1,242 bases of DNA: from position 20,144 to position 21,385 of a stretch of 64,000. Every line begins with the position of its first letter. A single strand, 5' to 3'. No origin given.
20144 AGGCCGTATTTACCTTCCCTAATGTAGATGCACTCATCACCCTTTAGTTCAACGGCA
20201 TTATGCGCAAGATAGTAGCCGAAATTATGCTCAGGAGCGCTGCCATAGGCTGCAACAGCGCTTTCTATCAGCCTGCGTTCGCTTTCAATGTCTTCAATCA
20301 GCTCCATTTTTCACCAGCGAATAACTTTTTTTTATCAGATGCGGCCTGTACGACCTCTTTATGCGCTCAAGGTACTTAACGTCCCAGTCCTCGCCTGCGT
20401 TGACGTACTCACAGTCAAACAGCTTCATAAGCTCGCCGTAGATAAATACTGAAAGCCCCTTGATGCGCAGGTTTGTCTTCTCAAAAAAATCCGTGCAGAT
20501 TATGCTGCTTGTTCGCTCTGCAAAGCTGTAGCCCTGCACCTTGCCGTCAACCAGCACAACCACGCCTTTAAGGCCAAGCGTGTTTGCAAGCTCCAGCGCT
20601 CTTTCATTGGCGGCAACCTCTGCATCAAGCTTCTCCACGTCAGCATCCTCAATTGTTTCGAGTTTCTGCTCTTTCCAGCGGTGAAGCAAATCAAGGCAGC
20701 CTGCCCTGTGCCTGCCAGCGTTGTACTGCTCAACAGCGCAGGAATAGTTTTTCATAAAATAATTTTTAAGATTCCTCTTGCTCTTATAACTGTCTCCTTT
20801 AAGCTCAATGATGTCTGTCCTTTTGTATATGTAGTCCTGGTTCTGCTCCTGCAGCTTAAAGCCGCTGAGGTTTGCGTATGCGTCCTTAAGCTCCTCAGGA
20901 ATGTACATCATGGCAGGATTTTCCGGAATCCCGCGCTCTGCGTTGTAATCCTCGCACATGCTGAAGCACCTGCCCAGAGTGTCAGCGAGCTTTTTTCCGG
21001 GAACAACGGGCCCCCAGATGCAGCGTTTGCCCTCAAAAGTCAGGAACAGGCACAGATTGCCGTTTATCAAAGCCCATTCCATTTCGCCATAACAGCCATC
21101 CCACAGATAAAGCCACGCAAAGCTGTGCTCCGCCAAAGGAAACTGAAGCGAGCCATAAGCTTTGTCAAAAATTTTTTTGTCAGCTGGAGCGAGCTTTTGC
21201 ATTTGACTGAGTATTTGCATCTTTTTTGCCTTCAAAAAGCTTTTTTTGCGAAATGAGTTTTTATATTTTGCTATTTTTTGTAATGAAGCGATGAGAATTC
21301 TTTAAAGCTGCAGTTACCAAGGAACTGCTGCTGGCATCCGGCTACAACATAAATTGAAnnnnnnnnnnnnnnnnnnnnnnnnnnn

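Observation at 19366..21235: Tandem DUF2156 (MprF C-terminal-like, aminoacyl-tRNA transferase fold) paralogs abutting and overlapping ileS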

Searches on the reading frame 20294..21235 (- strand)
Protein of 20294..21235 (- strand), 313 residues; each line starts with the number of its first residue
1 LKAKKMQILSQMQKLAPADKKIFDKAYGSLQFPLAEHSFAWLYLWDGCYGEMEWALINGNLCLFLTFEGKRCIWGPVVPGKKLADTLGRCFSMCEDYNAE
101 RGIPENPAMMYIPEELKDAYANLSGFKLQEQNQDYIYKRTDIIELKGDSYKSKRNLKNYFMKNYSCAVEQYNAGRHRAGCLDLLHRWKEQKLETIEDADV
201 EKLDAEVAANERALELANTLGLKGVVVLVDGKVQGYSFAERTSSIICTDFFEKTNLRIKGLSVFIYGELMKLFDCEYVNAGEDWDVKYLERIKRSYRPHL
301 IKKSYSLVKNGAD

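Call 3: search_protein_families(library=pfam, proteins=[window:20294-21235:-], max_evalue=0.01)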
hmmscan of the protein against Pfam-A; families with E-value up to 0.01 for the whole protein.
window:20294-21235:- (313 aa): 1 family
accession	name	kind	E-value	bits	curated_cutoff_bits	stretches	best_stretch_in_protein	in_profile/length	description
PF09924.15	LPG_synthase_C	-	5.6e-26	91.7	27.5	1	36-305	10-295/298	Phosphatidylglycerol lysyltransferase, C-terminal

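Call 6: find_homologous_proteins(query=window:20294-21235:-)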
Query window:20294-21235:- (313 aa): 44 proteins with E <= 0.001 among 950 candidates.
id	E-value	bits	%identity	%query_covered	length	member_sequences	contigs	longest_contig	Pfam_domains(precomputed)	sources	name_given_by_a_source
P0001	2.9e-206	702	100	96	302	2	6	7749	PF09924.16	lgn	-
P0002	1.9e-129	449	63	95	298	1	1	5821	PF09924.16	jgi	jgi:uncharacterized protein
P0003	2.8e-126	439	62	96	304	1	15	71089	PF09924.16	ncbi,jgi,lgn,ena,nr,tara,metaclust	ncbi:hypothetical protein CMO93_05345 [Candidatus Woesearchaeota archaeon]|nr:hypothetical protein [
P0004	6.7e-126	438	61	97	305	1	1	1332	PF09924.16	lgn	-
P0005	1.2e-123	430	61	97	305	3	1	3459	PF09924.16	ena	-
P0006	4.8e-122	425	58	98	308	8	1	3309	PF09924.16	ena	-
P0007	6.9e-122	424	61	97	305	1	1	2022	PF09924.16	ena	-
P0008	1.9e-121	423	59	97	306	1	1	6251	PF09924.16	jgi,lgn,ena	-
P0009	3.7e-121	422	61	96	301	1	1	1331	PF09924.16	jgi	-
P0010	6.1e-121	421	60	97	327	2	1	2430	PF09924.16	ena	-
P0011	1.5e-120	420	61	96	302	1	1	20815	PF09924.16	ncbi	-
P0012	1.7e-120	420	61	97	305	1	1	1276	PF09924.16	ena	-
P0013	6.4e-120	418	59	97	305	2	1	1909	PF09924.16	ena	-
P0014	1.8e-119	417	61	95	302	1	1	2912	PF09924.16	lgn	-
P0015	2.5e-119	416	60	96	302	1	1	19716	PF09924.16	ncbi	-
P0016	2.7e-119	416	59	97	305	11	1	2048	PF09924.16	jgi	-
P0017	3.4e-119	416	59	97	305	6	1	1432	PF09924.16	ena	-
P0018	1.5e-118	413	61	95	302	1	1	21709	PF09924.16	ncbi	-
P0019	2.8e-118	413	60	96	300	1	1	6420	PF09924.16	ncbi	-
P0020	3.4e-118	412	61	95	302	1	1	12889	PF09924.16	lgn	-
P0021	4.8e-117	409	61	95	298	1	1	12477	PF09924.16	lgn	-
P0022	7.8e-117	408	60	97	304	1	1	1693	PF09924.16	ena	-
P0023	1.6e-116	407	58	97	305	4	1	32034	PF09924.16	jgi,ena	jgi:hypothetical protein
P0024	6.2e-114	398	60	95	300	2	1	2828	PF09924.16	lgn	-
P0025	7.8e-114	398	58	95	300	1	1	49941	PF09924.16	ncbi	-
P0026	6.3e-113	395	59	95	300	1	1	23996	PF09924.16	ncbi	-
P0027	2.7e-112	393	57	96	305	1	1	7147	PF09924.16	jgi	-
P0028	3.3e-112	393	57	96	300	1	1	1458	PF09924.16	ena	-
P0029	5.3e-107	376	55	97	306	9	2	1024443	PF09924.16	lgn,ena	-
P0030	9.5e-107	375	54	97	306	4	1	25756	PF09924.16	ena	-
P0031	7.1e-104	365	57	96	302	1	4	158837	PF09924.16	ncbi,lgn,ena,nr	ncbi:DUF2156 domain-containing protein [Candidatus Woesearchaeota archaeon]|nr:DUF2156 domain-contai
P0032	1.2e-101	358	53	96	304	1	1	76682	PF09924.16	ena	-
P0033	5.4e-101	356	54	94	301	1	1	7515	PF09924.16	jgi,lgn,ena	-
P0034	6.9e-101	355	53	95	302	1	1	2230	PF09924.16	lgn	-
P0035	2.7e-97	344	51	95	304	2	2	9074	PF09924.16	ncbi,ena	-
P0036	4.0e-90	320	49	97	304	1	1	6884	PF09924.16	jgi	jgi:hypothetical protein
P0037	9.5e-87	309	46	95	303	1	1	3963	PF09924.16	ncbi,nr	ncbi:DUF2156 domain-containing protein [Candidatus Woesearchaeota archaeon]|nr:DUF2156 domain-contai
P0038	2.0e-84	301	55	76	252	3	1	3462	PF09924.16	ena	-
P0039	5.7e-80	287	45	96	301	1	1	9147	PF09924.16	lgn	-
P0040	1.8e-75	272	44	96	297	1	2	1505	PF09924.16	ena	-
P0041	2.6e-72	262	57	65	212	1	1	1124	PF09924.16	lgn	-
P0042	2.3e-70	255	41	96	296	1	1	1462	PF09924.16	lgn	-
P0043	5.3e-68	247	43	85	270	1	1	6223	PF09924.16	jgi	jgi:uncharacterized protein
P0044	4.1e-65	238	57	64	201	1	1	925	PF09924.16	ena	-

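Call 8: find_encoding_contigs(protein=P0031, flank=8000, max_places=2)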
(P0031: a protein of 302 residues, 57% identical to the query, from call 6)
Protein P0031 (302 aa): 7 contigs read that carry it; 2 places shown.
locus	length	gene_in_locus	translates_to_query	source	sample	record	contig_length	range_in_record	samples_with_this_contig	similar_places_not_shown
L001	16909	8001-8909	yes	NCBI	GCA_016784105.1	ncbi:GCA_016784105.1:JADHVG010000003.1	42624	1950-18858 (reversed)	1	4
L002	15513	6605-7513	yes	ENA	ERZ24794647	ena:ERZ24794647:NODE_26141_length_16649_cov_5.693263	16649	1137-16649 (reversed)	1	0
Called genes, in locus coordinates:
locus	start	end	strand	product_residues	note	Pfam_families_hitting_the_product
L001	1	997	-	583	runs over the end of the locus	PF04675:DNA_ligase_A_N, PF01068:DNA_ligase_A_M, PF04679:DNA_ligase_A_C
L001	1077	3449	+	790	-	PF02089:Palm_thioest (weak), PF06028:DUF915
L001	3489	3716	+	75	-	-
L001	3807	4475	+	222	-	PF00881:Nitroreductase, PF14512:TM1586_NiRdase (weak)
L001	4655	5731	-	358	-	PF00091:Tubulin, PF12327:FtsZ_C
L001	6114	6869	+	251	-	PF00590:TP_methylase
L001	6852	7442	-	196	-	PF00293:NUDIX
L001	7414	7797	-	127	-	-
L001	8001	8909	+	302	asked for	PF09924:LPG_synthase_C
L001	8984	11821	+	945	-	PF00133:tRNA-synt_1, PF09334:tRNA-synt_1g, PF01406:tRNA-synt_1e, PF08264:Anticodon_1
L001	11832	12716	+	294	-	PF02558:ApbA, PF08546:ApbA_C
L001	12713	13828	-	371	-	-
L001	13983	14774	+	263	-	PF01513:NAD_kinase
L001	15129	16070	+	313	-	PF23023:Anti-Pycsar_Apyc1, PF13483:Lactamase_B_3, PF12706:Lactamase_B_2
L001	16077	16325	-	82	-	-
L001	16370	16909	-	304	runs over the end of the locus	PF06550:SPP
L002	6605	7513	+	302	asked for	PF09924:LPG_synthase_C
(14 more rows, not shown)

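Call 10: find_related_loci(query=A1, collection=genome_contigs, flank=8000)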
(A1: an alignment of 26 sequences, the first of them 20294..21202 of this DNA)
Query A1 (302 aa) in genome_contigs; peptide patterns used: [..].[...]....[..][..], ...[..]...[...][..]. (x = any residue, [..] = any of these).
71 stretches matched a pattern; 44 encode a relative of the query (tblastn E <= 1e-3); 44 distinct loci.
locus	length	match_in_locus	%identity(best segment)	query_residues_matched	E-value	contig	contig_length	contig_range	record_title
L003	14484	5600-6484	62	1-296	4e-129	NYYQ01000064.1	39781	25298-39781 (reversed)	MAG: Candidatus Woesearchaeota archaeon isolate ARS74 MHASMcontig_629314, whole genome shotgun sequence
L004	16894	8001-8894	63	1-298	7e-128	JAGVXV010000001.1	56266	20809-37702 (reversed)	Candidatus Woesearchaeota archaeon isolate RIFCSPLOWO2_12_FULL_38_19 rifcsplowo2_12_scaffold_1227, whole genome shotgun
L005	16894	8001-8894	62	1-298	3e-127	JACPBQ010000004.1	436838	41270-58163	MAG: Candidatus Woesearchaeota archaeon isolate NC_groundwater_261_Ag_S-0.2um_40_15 S5_GD2017_2_S2_scaffold_59, whole ge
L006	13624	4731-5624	60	1-298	1e-125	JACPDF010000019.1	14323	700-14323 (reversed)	MAG: Candidatus Woesearchaeota archaeon isolate NC_groundwater_302_Ag_B-0.1um_38_13 S7_GD2017_3_B1_scaffold_1919, whole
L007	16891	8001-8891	59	1-297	9e-122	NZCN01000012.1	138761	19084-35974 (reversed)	MAG: Candidatus Woesearchaeota archaeon isolate ARS1199 MHASMcontig_200875, whole genome shotgun sequence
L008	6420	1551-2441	60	1-297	1e-121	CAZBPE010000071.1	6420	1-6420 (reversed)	MAG TPA_asm: uncultured Methanosarcinales archaeon isolate SRP090828_co2_31 genome assembly, contig: NODE_4839_length_64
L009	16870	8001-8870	57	1-295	2e-107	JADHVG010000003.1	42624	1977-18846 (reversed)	MAG: Candidatus Woesearchaeota archaeon isolate BS150m-G66 BS-150m-C691, whole genome shotgun sequence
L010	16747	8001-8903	58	2-300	3e-123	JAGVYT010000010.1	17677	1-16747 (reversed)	Candidatus Woesearchaeota archaeon isolate RIFCSPHIGHO2_02_FULL_45_15 rifcsphigho2_02_scaffold_5520, whole genome shotgu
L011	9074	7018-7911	51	1-298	2e-101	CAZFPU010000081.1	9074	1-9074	MAG TPA_asm: uncultured Methanosarcinales archaeon isolate binchicken_co248_65 genome assembly, contig: NODE_11254_lengt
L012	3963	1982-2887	46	1-298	6e-93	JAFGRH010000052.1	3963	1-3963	MAG: Candidatus Woesearchaeota archaeon isolate Zod_Metabat.822 k87_9151346, whole genome shotgun sequence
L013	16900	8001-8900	46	1-300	1e-88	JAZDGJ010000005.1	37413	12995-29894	MAG: Candidatus Woesearchaeota archaeon isolate MEGAHIT-group-0.258 k141_14936295, whole genome shotgun sequence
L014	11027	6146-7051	34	1-298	4e-48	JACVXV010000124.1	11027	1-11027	MAG: Candidatus Brocadiaceae bacterium isolate B4_bin.26 scaffold_1132, whole genome shotgun sequence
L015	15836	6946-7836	32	1-294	2e-46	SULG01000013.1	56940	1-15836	MAG: Candidatus Jettenia ecosi isolate J2 contig00040, whole genome shotgun sequence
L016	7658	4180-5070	32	1-294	2e-46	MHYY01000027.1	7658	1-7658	MAG: Planctomycetes bacterium RIFCSPLOWO2_12_38_17 rifcsplowo2_12_sub10_scaffold_1346, whole genome shotgun sequence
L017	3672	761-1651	33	1-294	4e-46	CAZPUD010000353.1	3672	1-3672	MAG TPA_asm: uncultured candidatus Brocadiaceae bacterium isolate SRP093185_co1_14 genome assembly, contig: NODE_18742_l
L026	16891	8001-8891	31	1-294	1e-44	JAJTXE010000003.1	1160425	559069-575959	MAG: Candidatus Brocadia sp. isolate DTUAMX2 3-Genome30, whole genome shotgun sequence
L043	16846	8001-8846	30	16-296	7e-31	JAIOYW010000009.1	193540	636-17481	MAG: Ignavibacteriales bacterium isolate Tobar12.5m-G23 Tobar12-5m-20mill-C21, whole genome shotgun sequence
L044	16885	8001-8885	29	3-299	1e-30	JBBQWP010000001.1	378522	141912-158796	MAG: Pyrinomonadales bacterium isolate Co_metawrap_2064 Cmw_2064_k141_25784046_length_378522_cov_13.9999, whole genome s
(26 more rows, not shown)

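Call 13: search_protein_families(library=ncbifam, proteins=[L001:8984-11821:+, L005:8976-11468:+, L006:5830-8325:+, L003:9221-11698:+, L013:5746-7971:+, L013:3452-5743:+, L044:8918-9346:+, L044:5985-7913:+], max_evalue=0.00001)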
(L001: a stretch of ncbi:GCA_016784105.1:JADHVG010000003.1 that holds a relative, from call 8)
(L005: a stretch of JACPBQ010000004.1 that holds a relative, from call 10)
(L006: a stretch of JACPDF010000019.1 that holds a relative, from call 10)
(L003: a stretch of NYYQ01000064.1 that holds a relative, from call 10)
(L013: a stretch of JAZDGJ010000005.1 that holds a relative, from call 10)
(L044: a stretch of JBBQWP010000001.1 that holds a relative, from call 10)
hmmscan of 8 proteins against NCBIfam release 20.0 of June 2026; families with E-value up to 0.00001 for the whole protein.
L001:8984-11821:+ (945 aa): 20 families
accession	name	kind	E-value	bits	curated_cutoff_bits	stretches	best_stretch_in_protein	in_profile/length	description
NF008957.0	PRK12300.1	subfamily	0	1012.5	677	1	3-944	5-945/946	leucine--tRNA ligase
TIGR00395.1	leuS_arch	equivalog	9.5e-290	963.8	648.5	1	6-944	2-937/938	leucine--tRNA ligase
TIGR00422.1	valS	equivalog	2e-72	244.5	612.1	2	3-243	6-240/863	valine--tRNA ligase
NF009687.0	PRK13208.1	equivalog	5.5e-63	213.4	738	2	3-243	11-239/801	valine--tRNA ligase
NF004349.1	PRK05729.1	equivalog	1.2e-58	199.2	704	2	276-915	232-818/860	valine--tRNA ligase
TIGR00396.1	leuS_bact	equivalog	1.2e-44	152.6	548.4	2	4-197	3-172/843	leucine--tRNA ligase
TIGR00392.1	ileS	equivalog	1e-42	146.4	621.4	2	3-320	7-340/861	isoleucine--tRNA ligase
NF000540.1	alt_ValS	exception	3.2e-38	131.2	900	2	3-237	5-248/827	valine--tRNA ligase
NF011492.0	PRK14900.1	equivalog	3.1e-26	91.6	1783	2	5-247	16-253/1044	valine--tRNA ligase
NF001100.0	PRK00133.1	equivalog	1.6e-21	76.5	587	2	29-104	4-79/676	methionine--tRNA ligase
NF008900.0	PRK12267.1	equivalog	3.6e-20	72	598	2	569-781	244-478/648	methionine--tRNA ligase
TIGR00398.1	metG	equivalog_domain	1.8e-19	69.9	336.35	2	33-91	2-60/530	methionine--tRNA ligase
NF000257.1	MupA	exception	1.1e-18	66.4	1900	2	12-320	13-321/1024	mupirocin-resistant isoleucine--tRNA ligase MupA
NF040702.1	ileS_w_GNAT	exception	4.5e-16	57.7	1999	1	3-179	18-194/1100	isoleucine--tRNA ligase, N-acetyltransferase domain-containing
NF000258.1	MupB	exception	4.4e-15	54.6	1900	1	8-319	9-324/1033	mupirocin-resistant isoleucine--tRNA ligase MupB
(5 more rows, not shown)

L005:8976-11468:+ (830 aa): 20 families
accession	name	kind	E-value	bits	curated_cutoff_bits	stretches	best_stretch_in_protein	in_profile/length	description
TIGR00396.1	leuS_bact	equivalog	1.3e-292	973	548.4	1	9-789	3-825/843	leucine--tRNA ligase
NF008957.0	PRK12300.1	subfamily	1.6e-103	347.4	677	4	526-782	572-839/946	leucine--tRNA ligase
TIGR00422.1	valS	equivalog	5.3e-92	309.2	612.1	3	8-174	6-188/863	valine--tRNA ligase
NF009687.0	PRK13208.1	equivalog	2.4e-84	284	738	2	4-175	7-191/801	valine--tRNA ligase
TIGR00395.1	leuS_arch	equivalog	9.9e-82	275.3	648.5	3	529-779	569-833/938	leucine--tRNA ligase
NF004349.1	PRK05729.1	equivalog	2.2e-75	254.5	704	3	422-782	390-744/860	valine--tRNA ligase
TIGR00392.1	ileS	equivalog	5.3e-73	246.6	621.4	3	422-686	459-731/861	isoleucine--tRNA ligase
NF011492.0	PRK14900.1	equivalog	7.7e-45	153.2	1783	2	12-176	18-200/1044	valine--tRNA ligase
NF000540.1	alt_ValS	exception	1e-44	152.8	900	2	8-91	5-89/827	valine--tRNA ligase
NF008900.0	PRK12267.1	equivalog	3.3e-36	125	598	2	33-210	2-178/648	methionine--tRNA ligase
TIGR00398.1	metG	equivalog_domain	9.1e-36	123.7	336.35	2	44-182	8-143/530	methionine--tRNA ligase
NF000257.1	MupA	exception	2.1e-31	108.6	1900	2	397-641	410-642/1024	mupirocin-resistant isoleucine--tRNA ligase MupA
NF001100.0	PRK00133.1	equivalog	2.4e-28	99.1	587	2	43-162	13-130/676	methionine--tRNA ligase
NF000258.1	MupB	exception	3.8e-26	91.2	1900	2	398-618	415-620/1033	mupirocin-resistant isoleucine--tRNA ligase MupB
NF040702.1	ileS_w_GNAT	exception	8.2e-24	83.3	1999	2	6-91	16-103/1100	isoleucine--tRNA ligase, N-acetyltransferase domain-containing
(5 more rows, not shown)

L006:5830-8325:+ (831 aa): 19 families
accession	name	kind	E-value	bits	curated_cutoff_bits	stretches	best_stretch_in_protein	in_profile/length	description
TIGR00396.1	leuS_bact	equivalog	0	1018.7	548.4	2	8-582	2-569/843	leucine--tRNA ligase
TIGR00422.1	valS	equivalog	2.1e-104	350.3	612.1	3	8-175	6-188/863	valine--tRNA ligase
NF008957.0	PRK12300.1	subfamily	1.6e-102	344.1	677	4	526-783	571-839/946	leucine--tRNA ligase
NF009687.0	PRK13208.1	equivalog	1.5e-88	297.9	738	3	7-173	10-188/801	valine--tRNA ligase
NF004349.1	PRK05729.1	equivalog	1.7e-87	294.6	704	3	423-782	390-743/860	valine--tRNA ligase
TIGR00395.1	leuS_arch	equivalog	1.5e-76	258.2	648.5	3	526-780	565-833/938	leucine--tRNA ligase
TIGR00392.1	ileS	equivalog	3.7e-72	243.8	621.4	2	400-770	436-839/861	isoleucine--tRNA ligase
NF011492.0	PRK14900.1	equivalog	9.7e-52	176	1783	3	12-173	18-196/1044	valine--tRNA ligase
NF000540.1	alt_ValS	exception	1.9e-45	155.2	900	2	9-92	6-89/827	valine--tRNA ligase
TIGR00398.1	metG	equivalog_domain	3.5e-36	125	336.35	2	44-173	8-134/530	methionine--tRNA ligase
NF008900.0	PRK12267.1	equivalog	3.8e-33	114.9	598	2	33-211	2-178/648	methionine--tRNA ligase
NF000258.1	MupB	exception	1.7e-32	112.3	1900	2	4-177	4-191/1033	mupirocin-resistant isoleucine--tRNA ligase MupB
NF000257.1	MupA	exception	2.4e-30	105.1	1900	2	386-677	396-678/1024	mupirocin-resistant isoleucine--tRNA ligase MupA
NF001100.0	PRK00133.1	equivalog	2.7e-26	92.3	587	2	44-185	14-151/676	methionine--tRNA ligase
NF040702.1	ileS_w_GNAT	exception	7.4e-20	70.2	1999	2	8-92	18-103/1100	isoleucine--tRNA ligase, N-acetyltransferase domain-containing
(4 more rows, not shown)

L003:9221-11698:+ (825 aa): 20 families
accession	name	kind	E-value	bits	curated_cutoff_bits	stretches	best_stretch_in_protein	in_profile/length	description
TIGR00396.1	leuS_bact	equivalog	1.3e-286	953.1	548.4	2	3-576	2-569/843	leucine--tRNA ligase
NF008957.0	PRK12300.1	subfamily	3.1e-101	339.9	677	3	520-777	571-839/946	leucine--tRNA ligase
TIGR00422.1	valS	equivalog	5.9e-97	325.6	612.1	3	419-792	397-780/863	valine--tRNA ligase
NF009687.0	PRK13208.1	equivalog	6.5e-83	279.3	738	3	3-169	11-190/801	valine--tRNA ligase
TIGR00395.1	leuS_arch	equivalog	6e-78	262.8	648.5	3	523-774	568-833/938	leucine--tRNA ligase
NF004349.1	PRK05729.1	equivalog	1.2e-77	262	704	2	420-794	391-765/860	valine--tRNA ligase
TIGR00392.1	ileS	equivalog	6.7e-75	252.8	621.4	3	418-682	458-732/861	isoleucine--tRNA ligase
NF011492.0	PRK14900.1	equivalog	1.1e-48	165.9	1783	2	7-170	18-199/1044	valine--tRNA ligase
NF000540.1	alt_ValS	exception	3.6e-48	164.1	900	2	3-86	5-89/827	valine--tRNA ligase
TIGR00398.1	metG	equivalog_domain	1.2e-39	136.4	336.35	2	39-181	8-177/530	methionine--tRNA ligase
NF008900.0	PRK12267.1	equivalog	3.4e-35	121.7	598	2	28-204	2-177/648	methionine--tRNA ligase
NF000258.1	MupB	exception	4.8e-30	104.1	1900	2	417-646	435-657/1033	mupirocin-resistant isoleucine--tRNA ligase MupB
NF000257.1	MupA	exception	6.6e-30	103.6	1900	2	417-648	431-654/1024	mupirocin-resistant isoleucine--tRNA ligase MupA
NF001100.0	PRK00133.1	equivalog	5.5e-29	101.2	587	1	37-179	12-151/676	methionine--tRNA ligase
NF040702.1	ileS_w_GNAT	exception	1.8e-28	98.7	1999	2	3-86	18-103/1100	isoleucine--tRNA ligase, N-acetyltransferase domain-containing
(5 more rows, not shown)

L013:5746-7971:+ (741 aa): 0 families

L013:3452-5743:+ (763 aa): 10 families
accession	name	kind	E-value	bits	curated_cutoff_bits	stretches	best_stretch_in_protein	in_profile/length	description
NF058587.1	archaellum_moto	equivalog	9.6e-39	133.5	550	1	246-704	51-501/527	archaellum flagellar ATPase motor FlaI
TIGR03819.1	heli_sec_ATPase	hypoth_equivalog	6.6e-34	117.6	373.15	1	307-589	28-297/340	TadA family conjugal transfer-associated ATPase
TIGR02788.1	VirB11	equivalog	8.5e-19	67.7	249.95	1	460-591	141-264/308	P-type DNA transfer ATPase VirB11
TIGR02782.1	TrbB_P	equivalog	1.8e-16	60.3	304.55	1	377-633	53-296/303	P-type conjugative transfer ATPase TrbB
NF053672.1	bindosome_BasE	exception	7.1e-15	54.7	1000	1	310-653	118-444/512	bindosome assembly system ATPase subunit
NF010469.0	PRK13894.1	subfamily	5e-12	45.8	508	1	379-591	68-266/320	conjugal transfer ATPase TrbB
NF010475.0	PRK13900.1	equivalog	1e-11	44.5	389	1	462-583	159-273/333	type IV secretion system ATPase VirB11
NF010425.0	PRK13851.1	equivalog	4.8e-11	42.1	461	1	458-634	157-325/344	type IV secretion system protein VirB11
NF041000.1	ATPase_ComGA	equivalog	4e-10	39.1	300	1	466-603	131-255/267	competence type IV pilus ATPase ComGA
NF010407.0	PRK13833.1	subfamily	1.2e-06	28.2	499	1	393-635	77-305/323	conjugal transfer protein TrbB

L044:8918-9346:+ (142 aa): 1 family
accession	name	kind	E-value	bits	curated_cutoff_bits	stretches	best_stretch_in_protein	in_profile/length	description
TIGR03330.1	SAM_DCase_Bsu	equivalog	2.3e-11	44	75.65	1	2-116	2-112/112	adenosylmethionine decarboxylase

L044:5985-7913:+ (642 aa): 0 families

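Call 16: search_solved_structures(query=A1, max_evalue=0.1, show_alignments=1)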
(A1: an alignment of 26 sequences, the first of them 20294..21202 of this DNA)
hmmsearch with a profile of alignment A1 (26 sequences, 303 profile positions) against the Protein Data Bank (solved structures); distinct sequences matched with E-value up to 0.1: 1.
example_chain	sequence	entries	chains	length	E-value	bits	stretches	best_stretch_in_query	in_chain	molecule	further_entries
2hqy_A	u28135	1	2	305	5.2e-29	104.3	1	6-299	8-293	conserved hypothetical protein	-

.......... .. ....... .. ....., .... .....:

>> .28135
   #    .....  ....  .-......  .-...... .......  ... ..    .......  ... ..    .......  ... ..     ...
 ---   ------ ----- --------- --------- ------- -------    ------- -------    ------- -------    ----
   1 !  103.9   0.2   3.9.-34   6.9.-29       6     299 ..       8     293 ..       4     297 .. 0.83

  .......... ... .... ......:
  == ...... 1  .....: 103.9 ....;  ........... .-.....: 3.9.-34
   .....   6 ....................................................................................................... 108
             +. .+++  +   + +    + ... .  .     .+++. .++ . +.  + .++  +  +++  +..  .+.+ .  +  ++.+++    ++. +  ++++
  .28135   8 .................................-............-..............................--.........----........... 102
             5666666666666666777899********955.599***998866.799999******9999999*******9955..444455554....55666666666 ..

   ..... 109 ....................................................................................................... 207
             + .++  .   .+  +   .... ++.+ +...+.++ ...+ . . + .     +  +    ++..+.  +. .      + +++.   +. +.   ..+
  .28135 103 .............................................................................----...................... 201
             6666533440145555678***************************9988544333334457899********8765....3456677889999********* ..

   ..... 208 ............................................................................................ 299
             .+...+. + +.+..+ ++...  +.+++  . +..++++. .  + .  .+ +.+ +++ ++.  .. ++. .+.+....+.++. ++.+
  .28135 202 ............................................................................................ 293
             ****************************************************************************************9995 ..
